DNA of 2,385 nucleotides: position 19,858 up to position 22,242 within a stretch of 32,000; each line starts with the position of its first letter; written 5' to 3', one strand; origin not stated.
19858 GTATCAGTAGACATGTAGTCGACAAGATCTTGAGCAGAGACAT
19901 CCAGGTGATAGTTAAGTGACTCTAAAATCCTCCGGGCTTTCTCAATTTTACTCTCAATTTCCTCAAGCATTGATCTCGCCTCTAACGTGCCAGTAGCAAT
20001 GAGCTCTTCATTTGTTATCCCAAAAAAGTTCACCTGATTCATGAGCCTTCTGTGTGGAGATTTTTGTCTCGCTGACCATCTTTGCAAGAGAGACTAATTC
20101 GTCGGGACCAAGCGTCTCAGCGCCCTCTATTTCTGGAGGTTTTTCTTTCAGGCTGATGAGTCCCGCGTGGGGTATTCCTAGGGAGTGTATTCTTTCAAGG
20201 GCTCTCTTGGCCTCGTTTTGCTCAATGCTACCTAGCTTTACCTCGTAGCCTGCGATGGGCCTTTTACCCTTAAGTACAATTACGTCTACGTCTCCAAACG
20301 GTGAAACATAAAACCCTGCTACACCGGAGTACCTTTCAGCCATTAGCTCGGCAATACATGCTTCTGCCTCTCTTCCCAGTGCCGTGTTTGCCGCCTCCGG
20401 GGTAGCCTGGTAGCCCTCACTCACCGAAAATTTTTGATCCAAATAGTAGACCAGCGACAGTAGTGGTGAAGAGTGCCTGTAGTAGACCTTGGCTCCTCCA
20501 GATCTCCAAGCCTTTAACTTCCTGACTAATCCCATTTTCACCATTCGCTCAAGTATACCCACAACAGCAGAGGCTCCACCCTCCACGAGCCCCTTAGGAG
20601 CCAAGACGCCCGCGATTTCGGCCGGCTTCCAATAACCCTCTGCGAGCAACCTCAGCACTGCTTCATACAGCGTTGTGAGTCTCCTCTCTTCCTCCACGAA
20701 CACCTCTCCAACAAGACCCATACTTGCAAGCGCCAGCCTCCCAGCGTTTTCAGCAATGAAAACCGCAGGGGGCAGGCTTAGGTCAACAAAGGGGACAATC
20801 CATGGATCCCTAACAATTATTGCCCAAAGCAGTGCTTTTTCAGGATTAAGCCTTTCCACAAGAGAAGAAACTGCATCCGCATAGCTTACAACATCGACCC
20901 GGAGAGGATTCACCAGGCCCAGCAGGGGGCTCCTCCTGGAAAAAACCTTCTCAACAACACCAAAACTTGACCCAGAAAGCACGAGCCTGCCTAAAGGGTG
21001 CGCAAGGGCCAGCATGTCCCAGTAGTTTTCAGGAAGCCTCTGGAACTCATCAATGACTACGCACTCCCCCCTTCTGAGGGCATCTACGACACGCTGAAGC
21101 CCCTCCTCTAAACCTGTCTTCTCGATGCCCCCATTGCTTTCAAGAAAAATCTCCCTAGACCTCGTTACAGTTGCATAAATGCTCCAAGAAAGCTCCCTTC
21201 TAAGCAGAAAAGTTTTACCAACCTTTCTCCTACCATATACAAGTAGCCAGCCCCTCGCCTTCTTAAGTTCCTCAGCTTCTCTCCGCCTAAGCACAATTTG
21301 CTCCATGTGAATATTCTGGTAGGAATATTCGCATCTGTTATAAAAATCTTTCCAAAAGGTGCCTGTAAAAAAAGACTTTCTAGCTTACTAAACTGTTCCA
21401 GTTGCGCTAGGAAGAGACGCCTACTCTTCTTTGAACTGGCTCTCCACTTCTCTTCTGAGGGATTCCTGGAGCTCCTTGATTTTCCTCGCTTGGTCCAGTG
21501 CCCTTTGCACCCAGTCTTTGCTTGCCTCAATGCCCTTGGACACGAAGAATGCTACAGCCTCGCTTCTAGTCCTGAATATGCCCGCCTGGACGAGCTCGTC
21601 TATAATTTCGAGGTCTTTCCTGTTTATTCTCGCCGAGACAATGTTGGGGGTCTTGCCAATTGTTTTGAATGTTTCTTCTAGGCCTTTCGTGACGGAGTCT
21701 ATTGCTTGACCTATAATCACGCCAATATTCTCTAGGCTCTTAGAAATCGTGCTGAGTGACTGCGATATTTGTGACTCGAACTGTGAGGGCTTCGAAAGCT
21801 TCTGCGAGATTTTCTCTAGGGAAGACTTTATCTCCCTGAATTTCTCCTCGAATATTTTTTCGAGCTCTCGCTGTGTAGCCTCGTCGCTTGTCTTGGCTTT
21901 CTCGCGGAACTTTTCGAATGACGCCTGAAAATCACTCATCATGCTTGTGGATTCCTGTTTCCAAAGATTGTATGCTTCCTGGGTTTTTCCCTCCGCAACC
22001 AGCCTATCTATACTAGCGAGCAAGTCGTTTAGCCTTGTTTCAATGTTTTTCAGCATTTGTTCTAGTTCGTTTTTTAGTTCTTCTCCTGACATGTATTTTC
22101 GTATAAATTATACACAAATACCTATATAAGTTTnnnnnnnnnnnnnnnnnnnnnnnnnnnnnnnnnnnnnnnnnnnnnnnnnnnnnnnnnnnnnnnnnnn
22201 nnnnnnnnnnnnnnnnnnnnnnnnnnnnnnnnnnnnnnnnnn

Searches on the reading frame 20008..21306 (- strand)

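Call 16: search_protein_families(library=pfam, proteins=[window:20008-21306:-], max_evalue=0.01)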
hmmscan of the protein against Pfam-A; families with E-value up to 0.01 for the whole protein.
window:20008-21306:- (432 aa): 3 families
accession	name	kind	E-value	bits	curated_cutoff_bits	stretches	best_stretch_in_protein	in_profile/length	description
PF13173.12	AAA_14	-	4.6e-05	23.9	27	1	20-118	4-103/129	AAA domain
PF13401.12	AAA_22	-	7.7e-05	23.5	27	1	17-101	4-103/130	AAA domain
PF13191.12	AAA_16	-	0.0039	18.1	32.6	0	64-102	114-155/167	AAA ATPase domain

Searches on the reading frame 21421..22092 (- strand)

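Call 16: search_protein_families(library=pfam, proteins=[window:21421-22092:-], max_evalue=0.01)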
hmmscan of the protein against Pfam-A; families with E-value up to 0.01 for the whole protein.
window:21421-22092:- (223 aa): 5 families
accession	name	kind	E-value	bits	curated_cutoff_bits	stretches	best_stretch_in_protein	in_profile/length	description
PF04513.17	Baculo_PEP_C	-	4.9e-05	23.9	38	0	87-156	17-83/140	Baculovirus polyhedron envelope protein, PEP, C terminus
PF01402.27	RHH_1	-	0.0002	21.6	20.5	1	152-179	2-28/39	Ribbon-helix-helix protein, copG family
PF01442.23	Apolipoprotein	-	0.0016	18.6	90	1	4-143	47-186/190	Apolipoprotein A1/A4/E domain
PF07889.17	DUF1664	-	0.0031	18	34.6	1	82-146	58-121/124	Protein of unknown function (DUF1664)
PF04546.19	Sigma70_ner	-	0.0039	17.6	29.7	0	14-149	15-146/210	Sigma-70, non-essential region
